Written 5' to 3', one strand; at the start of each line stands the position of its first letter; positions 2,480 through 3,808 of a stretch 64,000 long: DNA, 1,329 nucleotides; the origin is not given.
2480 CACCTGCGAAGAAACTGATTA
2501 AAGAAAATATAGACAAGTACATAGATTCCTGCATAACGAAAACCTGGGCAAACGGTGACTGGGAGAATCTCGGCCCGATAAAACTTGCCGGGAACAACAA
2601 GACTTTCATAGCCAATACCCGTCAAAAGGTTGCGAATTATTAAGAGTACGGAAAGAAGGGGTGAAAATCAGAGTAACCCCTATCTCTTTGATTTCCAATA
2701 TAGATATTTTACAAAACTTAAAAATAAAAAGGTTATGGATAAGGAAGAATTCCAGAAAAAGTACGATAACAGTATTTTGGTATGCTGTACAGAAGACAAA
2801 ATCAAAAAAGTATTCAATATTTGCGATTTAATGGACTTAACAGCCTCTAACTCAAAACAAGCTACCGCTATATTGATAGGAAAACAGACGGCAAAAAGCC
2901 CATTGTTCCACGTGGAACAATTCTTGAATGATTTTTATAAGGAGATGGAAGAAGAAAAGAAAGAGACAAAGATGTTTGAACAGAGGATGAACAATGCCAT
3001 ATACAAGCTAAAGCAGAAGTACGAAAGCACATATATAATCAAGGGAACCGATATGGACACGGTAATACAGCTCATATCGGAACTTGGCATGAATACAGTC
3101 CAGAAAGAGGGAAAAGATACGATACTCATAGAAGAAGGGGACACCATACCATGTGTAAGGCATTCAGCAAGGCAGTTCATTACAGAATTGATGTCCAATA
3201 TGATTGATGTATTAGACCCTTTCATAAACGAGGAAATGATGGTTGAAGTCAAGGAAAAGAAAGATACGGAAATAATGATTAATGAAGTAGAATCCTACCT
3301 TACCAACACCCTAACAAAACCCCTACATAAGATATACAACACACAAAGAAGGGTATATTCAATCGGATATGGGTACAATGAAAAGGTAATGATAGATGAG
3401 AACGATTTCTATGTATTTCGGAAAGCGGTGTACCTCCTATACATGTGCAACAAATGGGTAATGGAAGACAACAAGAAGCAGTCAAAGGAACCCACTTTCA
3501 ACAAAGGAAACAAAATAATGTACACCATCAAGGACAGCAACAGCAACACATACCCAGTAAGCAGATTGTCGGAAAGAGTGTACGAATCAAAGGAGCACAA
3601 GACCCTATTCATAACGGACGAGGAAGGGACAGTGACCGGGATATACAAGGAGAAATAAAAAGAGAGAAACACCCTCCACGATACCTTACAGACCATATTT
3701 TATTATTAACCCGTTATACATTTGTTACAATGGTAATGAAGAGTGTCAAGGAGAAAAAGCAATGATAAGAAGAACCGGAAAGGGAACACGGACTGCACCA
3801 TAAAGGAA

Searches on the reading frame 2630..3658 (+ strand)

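Call 54: search_protein_families(library=pfam, proteins=[window:2630-3658:+], max_evalue=0.01)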
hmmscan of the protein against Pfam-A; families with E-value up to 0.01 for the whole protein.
window:2630-3658:+ (342 aa): 1 family
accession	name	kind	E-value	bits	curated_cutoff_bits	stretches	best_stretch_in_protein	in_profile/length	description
PF15571.11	Imm44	-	0.0054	17.4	25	0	105-165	57-114/126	Immunity protein 44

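Call 58: search_protein_families(library=phrogs, proteins=[window:2630-3658:+], max_evalue=0.001)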
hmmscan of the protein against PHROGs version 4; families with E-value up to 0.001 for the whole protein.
window:2630-3658:+ (342 aa): 0 families
